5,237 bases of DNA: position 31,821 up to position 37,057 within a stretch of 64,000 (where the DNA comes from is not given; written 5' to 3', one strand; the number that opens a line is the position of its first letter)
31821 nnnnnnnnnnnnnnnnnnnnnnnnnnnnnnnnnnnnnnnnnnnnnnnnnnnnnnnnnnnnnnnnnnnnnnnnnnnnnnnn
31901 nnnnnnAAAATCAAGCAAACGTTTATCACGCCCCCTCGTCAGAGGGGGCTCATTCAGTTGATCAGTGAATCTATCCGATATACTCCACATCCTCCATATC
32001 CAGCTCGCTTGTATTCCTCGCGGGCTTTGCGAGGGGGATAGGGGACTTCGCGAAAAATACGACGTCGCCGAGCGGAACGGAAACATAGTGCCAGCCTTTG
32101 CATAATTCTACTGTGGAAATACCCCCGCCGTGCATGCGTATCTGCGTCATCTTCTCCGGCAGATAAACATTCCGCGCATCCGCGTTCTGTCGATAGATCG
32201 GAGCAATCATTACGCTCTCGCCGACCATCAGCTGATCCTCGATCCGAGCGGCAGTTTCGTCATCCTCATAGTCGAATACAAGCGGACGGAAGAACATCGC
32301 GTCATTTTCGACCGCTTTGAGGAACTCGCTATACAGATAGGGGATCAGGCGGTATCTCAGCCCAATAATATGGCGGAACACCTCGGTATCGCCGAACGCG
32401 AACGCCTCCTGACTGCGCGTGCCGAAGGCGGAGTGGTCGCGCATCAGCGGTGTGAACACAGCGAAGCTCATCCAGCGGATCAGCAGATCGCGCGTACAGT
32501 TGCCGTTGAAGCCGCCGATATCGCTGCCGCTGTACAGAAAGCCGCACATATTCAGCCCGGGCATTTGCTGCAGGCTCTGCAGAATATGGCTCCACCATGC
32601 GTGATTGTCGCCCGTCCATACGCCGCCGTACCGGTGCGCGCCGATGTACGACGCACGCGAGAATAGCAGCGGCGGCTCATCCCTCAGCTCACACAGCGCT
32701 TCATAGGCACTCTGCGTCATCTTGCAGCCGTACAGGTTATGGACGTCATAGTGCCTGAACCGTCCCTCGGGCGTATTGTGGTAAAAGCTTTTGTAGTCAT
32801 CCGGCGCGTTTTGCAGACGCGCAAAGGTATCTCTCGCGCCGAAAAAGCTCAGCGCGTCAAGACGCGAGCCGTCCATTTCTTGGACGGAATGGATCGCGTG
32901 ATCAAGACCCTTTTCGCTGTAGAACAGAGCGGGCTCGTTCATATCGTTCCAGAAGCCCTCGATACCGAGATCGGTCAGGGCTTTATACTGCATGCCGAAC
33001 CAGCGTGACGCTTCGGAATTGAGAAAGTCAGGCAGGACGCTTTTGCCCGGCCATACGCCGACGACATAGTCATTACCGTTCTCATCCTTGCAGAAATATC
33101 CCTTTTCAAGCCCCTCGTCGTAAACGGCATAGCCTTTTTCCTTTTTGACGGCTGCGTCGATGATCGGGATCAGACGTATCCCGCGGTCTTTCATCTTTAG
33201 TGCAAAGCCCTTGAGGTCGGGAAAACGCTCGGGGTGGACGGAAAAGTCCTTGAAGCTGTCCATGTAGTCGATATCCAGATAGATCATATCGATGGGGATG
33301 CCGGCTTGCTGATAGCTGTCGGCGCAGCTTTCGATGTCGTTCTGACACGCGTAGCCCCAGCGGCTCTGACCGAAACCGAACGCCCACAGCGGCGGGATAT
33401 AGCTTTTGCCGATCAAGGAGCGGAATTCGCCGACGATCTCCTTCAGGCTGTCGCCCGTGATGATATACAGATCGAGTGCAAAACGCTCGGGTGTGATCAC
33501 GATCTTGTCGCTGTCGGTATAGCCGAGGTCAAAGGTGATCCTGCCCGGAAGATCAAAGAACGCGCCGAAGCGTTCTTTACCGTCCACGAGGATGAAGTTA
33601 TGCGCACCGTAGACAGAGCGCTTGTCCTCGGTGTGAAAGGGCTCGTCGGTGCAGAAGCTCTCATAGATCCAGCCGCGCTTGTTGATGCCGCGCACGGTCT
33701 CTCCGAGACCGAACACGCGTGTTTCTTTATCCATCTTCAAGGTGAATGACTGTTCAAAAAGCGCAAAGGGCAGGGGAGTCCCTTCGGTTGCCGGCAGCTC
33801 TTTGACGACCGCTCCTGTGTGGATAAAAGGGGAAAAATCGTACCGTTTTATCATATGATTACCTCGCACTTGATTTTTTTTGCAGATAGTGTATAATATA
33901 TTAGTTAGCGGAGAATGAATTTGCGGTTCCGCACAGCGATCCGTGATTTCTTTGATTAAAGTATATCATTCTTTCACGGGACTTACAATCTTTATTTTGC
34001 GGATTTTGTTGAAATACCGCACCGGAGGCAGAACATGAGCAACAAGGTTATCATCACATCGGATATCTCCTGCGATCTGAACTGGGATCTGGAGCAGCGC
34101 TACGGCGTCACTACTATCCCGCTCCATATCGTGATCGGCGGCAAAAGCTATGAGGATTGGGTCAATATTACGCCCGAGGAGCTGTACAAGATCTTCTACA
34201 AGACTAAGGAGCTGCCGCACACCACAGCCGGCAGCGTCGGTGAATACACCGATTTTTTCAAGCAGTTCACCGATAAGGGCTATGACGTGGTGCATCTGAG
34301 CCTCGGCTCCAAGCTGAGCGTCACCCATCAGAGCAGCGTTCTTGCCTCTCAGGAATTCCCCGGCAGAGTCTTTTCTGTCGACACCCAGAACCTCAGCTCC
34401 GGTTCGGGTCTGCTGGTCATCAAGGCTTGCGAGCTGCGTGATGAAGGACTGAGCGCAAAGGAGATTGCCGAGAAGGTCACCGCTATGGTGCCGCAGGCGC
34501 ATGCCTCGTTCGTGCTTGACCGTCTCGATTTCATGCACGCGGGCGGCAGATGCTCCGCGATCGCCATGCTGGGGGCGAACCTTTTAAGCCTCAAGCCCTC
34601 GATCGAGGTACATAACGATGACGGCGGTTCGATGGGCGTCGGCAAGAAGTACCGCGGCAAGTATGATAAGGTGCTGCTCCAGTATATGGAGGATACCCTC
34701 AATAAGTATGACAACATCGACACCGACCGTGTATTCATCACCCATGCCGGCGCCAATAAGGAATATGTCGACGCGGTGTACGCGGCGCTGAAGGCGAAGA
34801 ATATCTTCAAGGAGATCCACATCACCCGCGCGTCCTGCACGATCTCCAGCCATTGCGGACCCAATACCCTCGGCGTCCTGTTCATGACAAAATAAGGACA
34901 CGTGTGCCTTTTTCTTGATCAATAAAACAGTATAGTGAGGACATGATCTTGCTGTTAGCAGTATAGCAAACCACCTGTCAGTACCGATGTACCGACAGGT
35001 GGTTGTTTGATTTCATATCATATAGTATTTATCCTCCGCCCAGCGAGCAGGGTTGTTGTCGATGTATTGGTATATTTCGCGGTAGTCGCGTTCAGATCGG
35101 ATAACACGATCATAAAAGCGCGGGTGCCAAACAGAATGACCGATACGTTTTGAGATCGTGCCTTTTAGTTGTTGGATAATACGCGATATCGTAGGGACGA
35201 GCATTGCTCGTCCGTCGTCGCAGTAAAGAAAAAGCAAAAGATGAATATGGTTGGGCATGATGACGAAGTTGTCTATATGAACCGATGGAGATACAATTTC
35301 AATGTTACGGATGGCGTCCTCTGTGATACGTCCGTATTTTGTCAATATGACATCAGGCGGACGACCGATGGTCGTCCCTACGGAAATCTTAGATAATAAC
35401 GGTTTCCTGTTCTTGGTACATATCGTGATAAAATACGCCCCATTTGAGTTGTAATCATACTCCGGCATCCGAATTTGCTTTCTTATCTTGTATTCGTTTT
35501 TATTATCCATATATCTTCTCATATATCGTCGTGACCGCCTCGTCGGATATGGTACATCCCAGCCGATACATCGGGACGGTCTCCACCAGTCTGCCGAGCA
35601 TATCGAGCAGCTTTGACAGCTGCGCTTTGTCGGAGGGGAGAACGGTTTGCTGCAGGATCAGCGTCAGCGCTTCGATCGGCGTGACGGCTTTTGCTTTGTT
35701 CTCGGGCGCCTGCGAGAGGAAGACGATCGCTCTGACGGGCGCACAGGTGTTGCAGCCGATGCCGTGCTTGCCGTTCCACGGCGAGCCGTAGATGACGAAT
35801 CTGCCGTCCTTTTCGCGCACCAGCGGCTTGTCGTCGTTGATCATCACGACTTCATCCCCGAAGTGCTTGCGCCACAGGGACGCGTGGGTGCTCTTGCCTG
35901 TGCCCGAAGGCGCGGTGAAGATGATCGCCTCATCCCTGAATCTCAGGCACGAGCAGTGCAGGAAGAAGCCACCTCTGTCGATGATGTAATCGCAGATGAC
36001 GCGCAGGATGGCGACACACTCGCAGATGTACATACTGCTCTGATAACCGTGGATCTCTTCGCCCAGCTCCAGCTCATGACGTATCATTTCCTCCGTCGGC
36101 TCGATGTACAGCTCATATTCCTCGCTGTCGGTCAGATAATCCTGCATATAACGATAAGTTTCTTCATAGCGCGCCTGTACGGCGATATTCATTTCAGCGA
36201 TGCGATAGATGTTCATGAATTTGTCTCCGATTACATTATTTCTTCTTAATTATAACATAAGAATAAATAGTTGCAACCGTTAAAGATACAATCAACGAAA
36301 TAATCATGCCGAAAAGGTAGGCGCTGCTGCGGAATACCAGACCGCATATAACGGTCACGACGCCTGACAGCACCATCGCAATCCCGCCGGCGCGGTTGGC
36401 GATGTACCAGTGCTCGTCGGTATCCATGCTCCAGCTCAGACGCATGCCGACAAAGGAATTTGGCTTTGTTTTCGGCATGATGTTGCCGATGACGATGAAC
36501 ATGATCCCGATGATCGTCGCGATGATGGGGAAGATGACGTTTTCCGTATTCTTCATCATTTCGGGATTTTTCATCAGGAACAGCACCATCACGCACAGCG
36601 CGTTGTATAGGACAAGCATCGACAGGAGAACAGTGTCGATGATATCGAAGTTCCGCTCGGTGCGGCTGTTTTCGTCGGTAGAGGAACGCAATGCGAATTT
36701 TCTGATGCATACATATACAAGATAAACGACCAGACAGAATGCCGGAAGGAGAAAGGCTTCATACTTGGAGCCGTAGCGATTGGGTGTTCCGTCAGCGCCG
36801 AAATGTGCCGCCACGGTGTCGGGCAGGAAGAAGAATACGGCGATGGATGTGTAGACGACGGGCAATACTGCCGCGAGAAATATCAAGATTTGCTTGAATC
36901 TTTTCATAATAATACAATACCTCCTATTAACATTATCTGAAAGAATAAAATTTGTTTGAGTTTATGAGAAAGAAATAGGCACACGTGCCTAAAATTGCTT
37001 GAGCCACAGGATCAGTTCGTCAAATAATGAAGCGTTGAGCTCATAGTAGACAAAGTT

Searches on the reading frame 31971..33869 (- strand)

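Call 42: search_protein_families(library=pfam, proteins=[window:31971-33869:-], max_evalue=0.0001)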
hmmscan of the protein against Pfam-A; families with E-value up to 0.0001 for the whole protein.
window:31971-33869:- (632 aa): 3 families
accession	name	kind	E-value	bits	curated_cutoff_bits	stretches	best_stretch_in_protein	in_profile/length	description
PF01055.32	Glyco_hydro_31_2nd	-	4.4e-107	358.6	23.5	1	157-514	2-327/328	Glycosyl hydrolases family 31 TIM-barrel domain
PF21365.3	Glyco_hydro_31_3rd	-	2e-13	51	24.4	1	525-579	3-56/87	Glycosyl hydrolase family 31 C-terminal domain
PF13802.12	Gal_mutarotas_2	-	7.1e-11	43.2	27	1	41-114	109-184/184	Glycosyl hydrolase 31 N-terminal galactose mutarotase-like domain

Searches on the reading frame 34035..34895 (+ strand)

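Call 42: search_protein_families(library=pfam, proteins=[window:34035-34895:+], max_evalue=0.0001)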
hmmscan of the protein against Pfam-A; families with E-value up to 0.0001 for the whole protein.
window:34035-34895:+ (286 aa): 1 family
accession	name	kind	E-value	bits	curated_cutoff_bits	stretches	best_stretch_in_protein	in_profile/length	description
PF02645.21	DegV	-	1.3e-60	205.6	27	1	5-285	2-279/280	Uncharacterised protein, DegV family COG1307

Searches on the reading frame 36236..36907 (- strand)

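Call 42: search_protein_families(library=pfam, proteins=[window:36236-36907:-], max_evalue=0.0001)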
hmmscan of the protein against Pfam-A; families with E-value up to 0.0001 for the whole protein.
window:36236-36907:- (223 aa): 2 families
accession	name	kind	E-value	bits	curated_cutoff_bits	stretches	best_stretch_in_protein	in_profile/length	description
PF13630.11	SdpI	-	3.6e-15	56.3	28.2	1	146-216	1-71/71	SdpI/YfhL protein family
PF07853.16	DUF1648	-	8.8e-15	54.5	28.7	1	13-59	3-49/49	Domain of unknown function (DUF1648)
